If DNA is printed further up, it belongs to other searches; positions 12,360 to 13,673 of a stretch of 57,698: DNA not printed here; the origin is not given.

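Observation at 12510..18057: Non-canonical NeuB-type ulosonic-acid pathway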

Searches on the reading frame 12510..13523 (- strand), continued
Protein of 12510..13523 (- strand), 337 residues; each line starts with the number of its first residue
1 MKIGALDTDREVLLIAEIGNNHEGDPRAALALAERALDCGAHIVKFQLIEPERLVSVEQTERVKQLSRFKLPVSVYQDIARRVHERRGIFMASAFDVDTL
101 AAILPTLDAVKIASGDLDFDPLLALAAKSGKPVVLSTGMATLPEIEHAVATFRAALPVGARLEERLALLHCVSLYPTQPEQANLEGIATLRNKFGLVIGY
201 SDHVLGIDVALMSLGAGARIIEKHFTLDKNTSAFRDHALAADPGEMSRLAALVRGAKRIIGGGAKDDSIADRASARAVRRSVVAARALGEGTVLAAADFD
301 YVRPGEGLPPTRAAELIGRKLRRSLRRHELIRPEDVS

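Call 15: find_encoding_contigs(protein=P0079, flank=10000, max_places=2)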
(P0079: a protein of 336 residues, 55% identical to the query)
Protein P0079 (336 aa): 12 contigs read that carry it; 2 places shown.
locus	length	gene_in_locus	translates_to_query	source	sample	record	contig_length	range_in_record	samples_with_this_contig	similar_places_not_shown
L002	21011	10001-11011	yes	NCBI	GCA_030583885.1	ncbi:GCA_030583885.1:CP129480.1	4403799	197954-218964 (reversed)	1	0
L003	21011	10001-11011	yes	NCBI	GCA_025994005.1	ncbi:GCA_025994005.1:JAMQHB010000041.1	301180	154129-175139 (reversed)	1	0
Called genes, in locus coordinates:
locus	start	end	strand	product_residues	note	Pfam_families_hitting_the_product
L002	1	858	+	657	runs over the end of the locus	-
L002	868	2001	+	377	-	PF20706:GT4-conflict (faint), PF13439:Glyco_transf_4, PF13477:Glyco_trans_4_2 (weak), PF13579:Glyco_trans_4_4, PF00534:Glycos_transf_1, PF13692:Glyco_trans_1_4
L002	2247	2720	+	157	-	PF13412:HTH_24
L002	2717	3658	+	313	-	PF01408:GFO_IDH_MocA, PF02894:GFO_IDH_MocA_C, PF22725:GFO_IDH_MocA_C3 (weak)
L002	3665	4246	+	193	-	PF00132:Hexapep, PF25084:LbH_EIF2B (weak), PF25087:GMPPB_C, PF14602:Hexapep_2 (weak), PF00132:Hexapep (weak), PF14602:Hexapep_2 (weak)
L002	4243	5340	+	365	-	PF00155:Aminotran_1_2, PF01041:DegT_DnrJ_EryC1, PF01053:Cys_Met_Meta_PP, PF01212:Beta_elim_lyase (weak)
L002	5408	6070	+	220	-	PF02348:CTP_transf_3, PF12804:NTP_transf_3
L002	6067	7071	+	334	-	PF01408:GFO_IDH_MocA, PF02894:GFO_IDH_MocA_C, PF22725:GFO_IDH_MocA_C3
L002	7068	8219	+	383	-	PF01041:DegT_DnrJ_EryC1, PF00155:Aminotran_1_2 (weak), PF01212:Beta_elim_lyase (weak), PF01053:Cys_Met_Meta_PP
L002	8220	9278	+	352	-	PF04321:RmlD_sub_bind, PF01073:3Beta_HSD, PF01370:Epimerase, PF02719:Polysacc_synt_2 (faint), PF07993:NAD_binding_4 (faint), PF16363:GDP_Man_Dehyd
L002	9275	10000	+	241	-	PF00583:Acetyltransf_1, PF13673:Acetyltransf_10, PF08445:FR47 (faint), PF13508:Acetyltransf_7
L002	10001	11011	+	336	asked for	PF03102:NeuB, PF08666:SAF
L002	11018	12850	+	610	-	PF13522:GATase_6, PF13537:GATase_7, PF00733:Asn_synthase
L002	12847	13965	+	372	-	-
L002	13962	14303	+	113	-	-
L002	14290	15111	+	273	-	PF13489:Methyltransf_23, PF13847:Methyltransf_31, PF08241:Methyltransf_11, PF08242:Methyltransf_12, PF13649:Methyltransf_25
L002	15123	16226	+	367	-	PF08003:Methyltransf_9, PF13489:Methyltransf_23, PF01209:Ubie_methyltran, PF06325:PrmA, PF08241:Methyltransf_11, PF08242:Methyltransf_12, PF13649:Methyltransf_25, PF13847:Methyltransf_31, +1 more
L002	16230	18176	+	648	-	PF27859:LIC12162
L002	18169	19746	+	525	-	-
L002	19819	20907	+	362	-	PF01408:GFO_IDH_MocA, PF22725:GFO_IDH_MocA_C3, PF02894:GFO_IDH_MocA_C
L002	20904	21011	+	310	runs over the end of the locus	PF01073:3Beta_HSD, PF01370:Epimerase, PF02719:Polysacc_synt_2, PF04321:RmlD_sub_bind, PF07993:NAD_binding_4 (faint), PF13460:NAD_binding_10 (weak), PF16363:GDP_Man_Dehyd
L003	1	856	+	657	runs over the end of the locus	-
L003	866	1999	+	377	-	PF20706:GT4-conflict (faint), PF13439:Glyco_transf_4, PF13477:Glyco_trans_4_2, PF13579:Glyco_trans_4_4, PF00534:Glycos_transf_1, PF13692:Glyco_trans_1_4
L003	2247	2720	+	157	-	PF13412:HTH_24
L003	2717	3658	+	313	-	PF01408:GFO_IDH_MocA, PF02894:GFO_IDH_MocA_C, PF22725:GFO_IDH_MocA_C3 (weak)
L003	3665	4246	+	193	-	PF00132:Hexapep, PF25084:LbH_EIF2B (weak), PF25087:GMPPB_C, PF14602:Hexapep_2 (weak), PF00132:Hexapep (weak), PF14602:Hexapep_2 (weak)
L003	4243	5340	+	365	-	PF00155:Aminotran_1_2, PF01041:DegT_DnrJ_EryC1, PF01053:Cys_Met_Meta_PP, PF01212:Beta_elim_lyase (weak)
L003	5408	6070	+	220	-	PF02348:CTP_transf_3, PF12804:NTP_transf_3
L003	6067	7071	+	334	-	PF01408:GFO_IDH_MocA, PF02894:GFO_IDH_MocA_C, PF22725:GFO_IDH_MocA_C3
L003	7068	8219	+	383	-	PF01041:DegT_DnrJ_EryC1, PF00155:Aminotran_1_2 (weak), PF01212:Beta_elim_lyase (weak), PF01053:Cys_Met_Meta_PP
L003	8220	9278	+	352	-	PF04321:RmlD_sub_bind, PF01073:3Beta_HSD, PF01370:Epimerase, PF02719:Polysacc_synt_2 (faint), PF16363:GDP_Man_Dehyd, PF07993:NAD_binding_4 (weak)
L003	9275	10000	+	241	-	PF13673:Acetyltransf_10, PF00583:Acetyltransf_1, PF08445:FR47 (faint), PF13508:Acetyltransf_7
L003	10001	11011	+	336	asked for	PF03102:NeuB, PF08666:SAF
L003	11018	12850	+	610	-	PF13522:GATase_6, PF13537:GATase_7, PF00733:Asn_synthase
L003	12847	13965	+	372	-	-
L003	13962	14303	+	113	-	-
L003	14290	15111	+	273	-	PF13489:Methyltransf_23, PF13847:Methyltransf_31, PF08241:Methyltransf_11, PF08242:Methyltransf_12, PF13649:Methyltransf_25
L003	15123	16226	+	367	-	PF08003:Methyltransf_9, PF13489:Methyltransf_23, PF01209:Ubie_methyltran, PF06325:PrmA, PF08241:Methyltransf_11, PF08242:Methyltransf_12, PF13649:Methyltransf_25, PF13847:Methyltransf_31, +1 more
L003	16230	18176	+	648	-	PF27859:LIC12162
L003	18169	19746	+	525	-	-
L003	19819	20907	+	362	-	PF01408:GFO_IDH_MocA, PF22725:GFO_IDH_MocA_C3, PF02894:GFO_IDH_MocA_C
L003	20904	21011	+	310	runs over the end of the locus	PF01073:3Beta_HSD, PF01370:Epimerase, PF02719:Polysacc_synt_2, PF04321:RmlD_sub_bind, PF07993:NAD_binding_4 (faint), PF13460:NAD_binding_10 (weak), PF16363:GDP_Man_Dehyd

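Call 24: search_dna_similar(query=window:12510-13523:-, collection=plasmids, mode=protein, max_rows=25)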
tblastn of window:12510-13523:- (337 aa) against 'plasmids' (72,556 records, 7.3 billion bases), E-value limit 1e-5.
Records with a match: 164; places in all: 180; records where one place covers at least 80% of the query: 94.
Best place of each record, by identity: <60% 164.
By first word of the organism name: Bacillus 63; Sinorhizobium 30; Azospirillum 17; Ensifer 5; Rhizobium 4; Sulfitobacter 2; Mesorhizobium 2; Halorussus 2; Priestia 2; Klebsiella 2; and 33 more.
By predicted mobility (MOB-suite, as given by PLSDB): non-mobilizable 103; mobilizable 36; conjugative 25.
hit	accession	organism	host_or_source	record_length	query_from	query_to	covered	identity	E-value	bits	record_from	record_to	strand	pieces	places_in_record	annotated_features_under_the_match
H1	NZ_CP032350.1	Azospirillum brasilense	soil sample,Agricultural field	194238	1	329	98%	44.9%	2e-63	224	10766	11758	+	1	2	N-acetylneuraminate synthase family protein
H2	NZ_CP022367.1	Azospirillum sp. TSH58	single cell,paddy soils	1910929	14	332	95%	37.3%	2e-27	120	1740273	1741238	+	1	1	record has no annotation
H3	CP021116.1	Aestuarium zhoushanense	pure culture,tidal flat sample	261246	9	331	96%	36.7%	5e-41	160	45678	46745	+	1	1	N-acetylneuraminate synthase | UDP-N-acetylglucosamine 2-epimerase (hydrolyzing)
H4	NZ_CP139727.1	Sulfitobacter faviae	Bacterial Culture,hydrothermal vent ...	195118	8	329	96%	36.5%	1e-45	173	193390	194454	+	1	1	neuB: N-acetylneuraminate synthase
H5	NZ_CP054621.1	Azospirillum oryzae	cell culture,soil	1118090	14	329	94%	37.0%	5e-28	122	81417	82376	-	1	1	record has no annotation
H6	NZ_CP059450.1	Azospirillum brasilense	Prokaryotes,soil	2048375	14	335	96%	36.0%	1e-26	117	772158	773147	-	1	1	none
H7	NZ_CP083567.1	Sulfitobacter sp. W027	-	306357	6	319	93%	36.8%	1e-41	161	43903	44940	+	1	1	neuB: N-acetylneuraminate synthase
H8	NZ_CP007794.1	Azospirillum argentinense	Triticum aestivum L.,Root,wheat ...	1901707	14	335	96%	35.7%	1e-29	126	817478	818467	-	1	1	record has no annotation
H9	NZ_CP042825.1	Rhizobium sp. WL3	Wheat,phyllosphere swab,leaves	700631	11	331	95%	35.7%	7e-42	162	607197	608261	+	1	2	neuB: N-acetylneuraminate synthase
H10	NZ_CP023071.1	Sinorhizobium fredii CCBAU 83666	G.max,nodule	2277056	9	337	98%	34.6%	4e-33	137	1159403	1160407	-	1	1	record has no annotation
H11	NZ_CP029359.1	Azospirillum thermophilum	cell culture,hot spring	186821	12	337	97%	34.8%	2e-31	132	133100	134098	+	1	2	neuB: N-acetylneuraminate synthase | imidazole glycerol phosphate synthase cyclase subunit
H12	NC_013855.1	Azospirillum sp. B510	-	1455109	14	331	94%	35.6%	2e-21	102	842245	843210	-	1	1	record has no annotation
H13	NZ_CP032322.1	Azospirillum argentinense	soil sample,Agricultural field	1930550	14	332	95%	35.3%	2e-26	117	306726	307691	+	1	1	record has no annotation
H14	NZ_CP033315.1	Azospirillum brasilense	rhizosphere soil of Digitaria ...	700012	14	332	95%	35.3%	1e-25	115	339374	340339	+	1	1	pseI: pseudaminic acid synthase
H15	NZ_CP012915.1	Azospirillum brasilense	Digitaria eriantha,microbe,root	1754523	14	332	95%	35.3%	1e-25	115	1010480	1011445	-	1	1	none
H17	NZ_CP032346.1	Azospirillum brasilense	soil sample,Agricultural field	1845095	14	332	95%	35.3%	5e-25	113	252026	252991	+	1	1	record has no annotation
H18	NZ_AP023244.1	Mesorhizobium sp. 113-3-3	Lotus japonicus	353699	9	334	97%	34.3%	3e-27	119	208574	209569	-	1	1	pseI: pseudaminic acid synthase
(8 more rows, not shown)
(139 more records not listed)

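Call 25: get_annotated_region(hit=H1, flank=12000)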
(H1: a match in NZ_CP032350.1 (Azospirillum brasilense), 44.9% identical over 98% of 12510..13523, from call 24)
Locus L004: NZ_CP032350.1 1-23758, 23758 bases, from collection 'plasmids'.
description: Azospirillum brasilense strain MTCC4039 plasmid p5, complete sequence
organism: Azospirillum brasilense (NCBI taxid 192)
taxonomy: Bacteria; Pseudomonadota; Alphaproteobacteria; Rhodospirillales; Azospirillaceae; Azospirillum; Azospirillum brasilense
host: -; source: soil sample,Agricultural field; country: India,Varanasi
typing (MOB-suite, as given by PLSDB): non-mobilizable; replicon rep_cluster_771
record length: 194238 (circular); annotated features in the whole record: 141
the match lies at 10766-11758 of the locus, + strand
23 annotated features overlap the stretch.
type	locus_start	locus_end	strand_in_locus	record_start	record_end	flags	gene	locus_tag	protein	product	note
CDS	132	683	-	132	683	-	-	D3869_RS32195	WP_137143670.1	hypothetical protein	-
CDS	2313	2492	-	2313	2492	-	-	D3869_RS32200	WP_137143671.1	hypothetical protein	-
CDS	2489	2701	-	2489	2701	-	-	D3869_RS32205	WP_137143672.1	hypothetical protein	-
CDS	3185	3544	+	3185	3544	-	-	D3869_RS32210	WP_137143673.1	hypothetical protein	-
CDS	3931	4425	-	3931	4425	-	-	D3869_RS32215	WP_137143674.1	glycosyltransferase family 4 protein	-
CDS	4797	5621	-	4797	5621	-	-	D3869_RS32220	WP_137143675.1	NAD-dependent epimerase/dehydratase family protein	-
CDS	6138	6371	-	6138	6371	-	-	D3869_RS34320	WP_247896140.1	hypothetical protein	-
CDS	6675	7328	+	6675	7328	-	-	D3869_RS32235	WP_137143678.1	Gfo/Idh/MocA family oxidoreductase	-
CDS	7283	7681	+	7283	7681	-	-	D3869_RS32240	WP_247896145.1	Gfo/Idh/MocA family oxidoreductase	-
CDS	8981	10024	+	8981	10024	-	-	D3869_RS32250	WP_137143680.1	NAD(P)-dependent oxidoreductase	-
CDS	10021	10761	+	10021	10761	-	-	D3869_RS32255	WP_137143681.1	GNAT family N-acetyltransferase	-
CDS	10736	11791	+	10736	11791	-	-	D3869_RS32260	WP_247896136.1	N-acetylneuraminate synthase family protein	GO:0016051 - carbohydrate biosynthetic process [Evidence IEA]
CDS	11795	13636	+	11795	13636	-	asnB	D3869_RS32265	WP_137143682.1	asparagine synthase (glutamine-hydrolyzing)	GO:0006529 - asparagine biosynthetic process [Evidence IEA]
CDS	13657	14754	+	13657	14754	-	-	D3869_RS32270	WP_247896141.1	N-acetyl sugar amidotransferase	-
CDS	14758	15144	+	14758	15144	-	-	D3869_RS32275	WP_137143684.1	hypothetical protein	-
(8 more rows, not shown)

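Call 33: find_related_loci(query=A1, collection=genome_contigs, flank=10000)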
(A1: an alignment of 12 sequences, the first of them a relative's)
Query A1 (337 aa) in genome_contigs; peptide patterns used: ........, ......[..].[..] (x = any residue, [..] = any of these).
315 stretches matched a pattern; 157 encode a relative of the query (tblastn E <= 1e-3); the best 80 are kept; 80 distinct loci.
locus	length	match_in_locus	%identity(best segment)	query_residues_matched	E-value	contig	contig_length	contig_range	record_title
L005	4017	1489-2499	89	1-337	0e+0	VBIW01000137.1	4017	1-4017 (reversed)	MAG: Chloroflexi bacterium isolate CF_140 14_0927_12_20cm_scaffold_51195, whole genome shotgun sequence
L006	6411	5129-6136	59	1-336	4e-121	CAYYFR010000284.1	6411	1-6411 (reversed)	MAG TPA_asm: uncultured Burkholderiales bacterium isolate SRP128246_co1_11 genome assembly, contig: NODE_33327_length_64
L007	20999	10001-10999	59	1-333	2e-116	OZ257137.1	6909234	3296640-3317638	MAG: Burkholderiales bacterium isolate 128e66b9-d80d-4fbb-ab6b-9336eb2d31d1 genome assembly, chromosome: 1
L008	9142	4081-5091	56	1-337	3e-116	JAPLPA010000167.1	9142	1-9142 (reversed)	MAG: Afipia sp. isolate LacPavin_0419_WC53_MAG_58_6 LacPavin_0419_WC53_scaffold_261087, whole genome shotgun sequence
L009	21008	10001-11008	54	1-336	5e-114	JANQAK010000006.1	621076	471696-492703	MAG: Afipia sp. isolate 46_gen_w_cov.30 c201, whole genome shotgun sequence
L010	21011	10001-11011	57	1-337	6e-114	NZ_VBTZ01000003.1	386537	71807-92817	Methylocystis sp. B8 contig3, whole genome shotgun sequence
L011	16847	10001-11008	55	1-336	2e-113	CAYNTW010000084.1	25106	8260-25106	MAG TPA_asm: uncultured Steroidobacteraceae bacterium isolate SRP272529_co1_196 genome assembly, contig: NODE_3117_lengt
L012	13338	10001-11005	52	1-336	3e-113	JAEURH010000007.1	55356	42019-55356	MAG: Anaerolineales bacterium isolate new MAG-272 NODE_7_length_55356_cov_28.454513, whole genome shotgun sequence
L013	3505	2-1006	58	3-337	2e-114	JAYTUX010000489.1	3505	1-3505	MAG: Betaproteobacteria bacterium isolate GFS_5632 GFS_5632_488, whole genome shotgun sequence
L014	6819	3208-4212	51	1-336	3e-111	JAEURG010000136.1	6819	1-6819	MAG: Anaerolineales bacterium isolate new MAG-271 k141_2657901, whole genome shotgun sequence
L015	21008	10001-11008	55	1-336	2e-110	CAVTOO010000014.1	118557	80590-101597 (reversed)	MAG: uncultured Alphaproteobacteria bacterium isolate MFD00905.bin.2.222 genome assembly, contig: contig_76739, whole ge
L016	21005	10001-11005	52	1-336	3e-109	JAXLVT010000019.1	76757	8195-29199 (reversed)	MAG: Anaerolineales bacterium isolate STL-CHL4 C4.48.fa-19, whole genome shotgun sequence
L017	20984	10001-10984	57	3-331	2e-106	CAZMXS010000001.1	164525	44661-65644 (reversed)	MAG TPA_asm: uncultured Verrucomicrobiota bacterium isolate SRP167436_co1_345 genome assembly, contig: NODE_38_length_16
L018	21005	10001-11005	51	1-336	2e-105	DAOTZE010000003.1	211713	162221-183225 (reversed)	MAG TPA_asm: Anaerolineales bacterium isolate H39_483 k131_979501, whole genome shotgun sequence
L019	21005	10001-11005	59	1-336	3e-104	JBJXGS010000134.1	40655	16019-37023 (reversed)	MAG: Burkholderiales bacterium isolate F1F2.bin.191 k127_2306859, whole genome shotgun sequence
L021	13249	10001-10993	52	1-331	2e-101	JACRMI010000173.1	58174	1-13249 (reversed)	MAG: Chloroflexi bacterium isolate NC_groundwater_1903_Pr3_S2p5_53_18 SR2-18-S2p5_coassembly_scaffold_362386, whole geno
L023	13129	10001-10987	52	1-329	1e-97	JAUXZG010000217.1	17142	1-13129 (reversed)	MAG: Desulfobaccales bacterium isolate C18_maxbin.032 C18_k141_493617, whole genome shotgun sequence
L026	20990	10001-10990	49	1-331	1e-90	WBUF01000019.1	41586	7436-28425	MAG: Rhodocyclaceae bacterium isolate SB9 contig_539, whole genome shotgun sequence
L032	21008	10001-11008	46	1-337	2e-83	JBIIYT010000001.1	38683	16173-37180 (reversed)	MAG: Rhodoferax sp. isolate ME2005-10-10_3300044625_group2_bin180 Rohwer_bin2241_scaffold_387_c1, whole genome shotgun s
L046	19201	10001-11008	45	1-337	3e-76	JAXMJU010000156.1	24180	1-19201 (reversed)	MAG: Sulfuritalea sp. isolate G9_concoct.bin.37 k141_534233, whole genome shotgun sequence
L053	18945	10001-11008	45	1-337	2e-77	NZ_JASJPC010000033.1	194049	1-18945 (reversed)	MAG: Sulfuritalea sp. isolate MAG_121 NODE_38_length_194049_cov_299.394167, whole genome shotgun sequence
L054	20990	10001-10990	42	1-331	2e-72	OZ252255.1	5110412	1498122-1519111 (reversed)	MAG: Inquilinaceae bacterium isolate 34d7c57b-c46d-4362-b7ad-d9942087cf57 genome assembly, chromosome: 1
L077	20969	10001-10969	32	12-336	2e-57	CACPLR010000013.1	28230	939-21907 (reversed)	MAG: uncultured Pelagibacteraceae bacterium isolate AG-914-I15 genome assembly, contig: AG-914-I15_NODE_13, whole genome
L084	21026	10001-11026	35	11-337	2e-49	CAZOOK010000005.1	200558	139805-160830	MAG TPA_asm: uncultured Salinisphaerales bacterium isolate binchicken_co50_365 genome assembly, contig: NODE_31_length_2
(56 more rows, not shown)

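Call 36: get_annotated_region(hit=H14, flank=10000)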
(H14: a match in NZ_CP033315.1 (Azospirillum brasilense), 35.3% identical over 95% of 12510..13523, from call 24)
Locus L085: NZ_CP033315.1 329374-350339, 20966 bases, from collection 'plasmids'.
description: Azospirillum brasilense strain Sp 7 plasmid p3, complete sequence
organism: Azospirillum brasilense (NCBI taxid 192)
taxonomy: Bacteria; Pseudomonadota; Alphaproteobacteria; Rhodospirillales; Azospirillaceae; Azospirillum; Azospirillum brasilense
host: -; source: rhizosphere soil of Digitaria decumbans,Agricultural field; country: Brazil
typing (MOB-suite, as given by PLSDB): non-mobilizable
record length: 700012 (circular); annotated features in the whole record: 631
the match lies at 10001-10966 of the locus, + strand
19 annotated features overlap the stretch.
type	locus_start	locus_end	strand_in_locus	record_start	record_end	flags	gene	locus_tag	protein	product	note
CDS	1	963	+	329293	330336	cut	pseG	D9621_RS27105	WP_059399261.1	UDP-2,4-diacetamido-2,4, 6-trideoxy-beta-L-altropyranose hydrolase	-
CDS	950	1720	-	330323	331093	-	-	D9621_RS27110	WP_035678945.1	SDR family oxidoreductase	-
CDS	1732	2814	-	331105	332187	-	-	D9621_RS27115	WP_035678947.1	ketoacyl-ACP synthase III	-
CDS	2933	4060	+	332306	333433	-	-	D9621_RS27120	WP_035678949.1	SRPBCC family protein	GO:0044237 - cellular metabolic process [Evidence IEA]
CDS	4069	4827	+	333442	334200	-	-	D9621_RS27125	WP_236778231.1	SDR family oxidoreductase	-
CDS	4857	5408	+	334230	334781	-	-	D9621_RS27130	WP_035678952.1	GNAT family N-acetyltransferase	-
CDS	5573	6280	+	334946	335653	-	-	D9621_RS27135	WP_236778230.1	sugar phosphate nucleotidyltransferase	GO:0009058 - biosynthetic process [Evidence IEA]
CDS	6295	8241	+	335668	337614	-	-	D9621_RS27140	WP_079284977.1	tetratricopeptide repeat protein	-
CDS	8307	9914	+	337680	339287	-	-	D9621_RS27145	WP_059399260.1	glycosyltransferase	-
CDS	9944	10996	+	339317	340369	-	pseI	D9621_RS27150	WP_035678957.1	pseudaminic acid synthase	-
CDS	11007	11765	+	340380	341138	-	-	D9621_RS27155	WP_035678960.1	glycosyltransferase family protein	-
CDS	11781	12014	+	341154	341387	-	-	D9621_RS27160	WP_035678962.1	hypothetical protein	-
CDS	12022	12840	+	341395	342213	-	-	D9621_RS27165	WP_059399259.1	alpha/beta fold hydrolase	-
CDS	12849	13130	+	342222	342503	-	-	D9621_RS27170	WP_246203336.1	acyl carrier protein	-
CDS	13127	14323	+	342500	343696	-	-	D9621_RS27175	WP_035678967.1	fatty acid--CoA ligase family protein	-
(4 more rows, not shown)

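Call 37: get_annotated_region(hit=H3, flank=10000)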
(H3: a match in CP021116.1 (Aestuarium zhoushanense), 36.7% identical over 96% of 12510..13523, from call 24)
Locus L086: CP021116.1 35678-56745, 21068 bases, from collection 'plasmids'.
description: Aestuarium zhoushanense strain G7 plasmid unnamed2, complete sequence
organism: Aestuarium zhoushanense (NCBI taxid 2820523)
taxonomy: Bacteria; Pseudomonadota; Alphaproteobacteria; Rhodobacterales; Paracoccaceae; Aestuarium; Aestuarium zhoushanense
host: -; source: pure culture,tidal flat sample; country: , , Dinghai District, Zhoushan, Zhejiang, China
typing (MOB-suite, as given by PLSDB): non-mobilizable
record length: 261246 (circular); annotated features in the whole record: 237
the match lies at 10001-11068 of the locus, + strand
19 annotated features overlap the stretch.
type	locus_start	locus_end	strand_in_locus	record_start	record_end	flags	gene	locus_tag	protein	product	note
CDS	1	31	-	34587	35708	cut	-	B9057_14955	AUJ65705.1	aminotransferase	-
CDS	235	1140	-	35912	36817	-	-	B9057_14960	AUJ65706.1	hypothetical protein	-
CDS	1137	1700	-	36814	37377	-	-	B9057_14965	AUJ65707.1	hypothetical protein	-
CDS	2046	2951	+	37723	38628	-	-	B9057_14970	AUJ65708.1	hypothetical protein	-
CDS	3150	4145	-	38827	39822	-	-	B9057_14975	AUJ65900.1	UDP-N-acetylglucosamine 4-epimerase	-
CDS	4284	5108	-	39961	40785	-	-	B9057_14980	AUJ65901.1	UTP--glucose-1-phosphate uridylyltransferase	-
CDS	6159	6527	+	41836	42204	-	-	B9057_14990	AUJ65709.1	MarR family EPS-associated transcriptional regulator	-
CDS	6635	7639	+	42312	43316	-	-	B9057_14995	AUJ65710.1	NAD-dependent dehydratase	-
CDS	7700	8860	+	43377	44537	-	-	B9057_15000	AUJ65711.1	aminotransferase DegT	-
CDS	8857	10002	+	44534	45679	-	-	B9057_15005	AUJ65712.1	UDP-N-acetylglucosamine 2-epimerase (hydrolyzing)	-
CDS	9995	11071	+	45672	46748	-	-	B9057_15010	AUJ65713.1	N-acetylneuraminate synthase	-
CDS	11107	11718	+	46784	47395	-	-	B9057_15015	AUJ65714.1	hypothetical protein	-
CDS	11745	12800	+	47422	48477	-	-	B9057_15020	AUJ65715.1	hypothetical protein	-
CDS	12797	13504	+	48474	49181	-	-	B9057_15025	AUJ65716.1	hypothetical protein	-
CDS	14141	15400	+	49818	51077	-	-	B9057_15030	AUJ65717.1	hypothetical protein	-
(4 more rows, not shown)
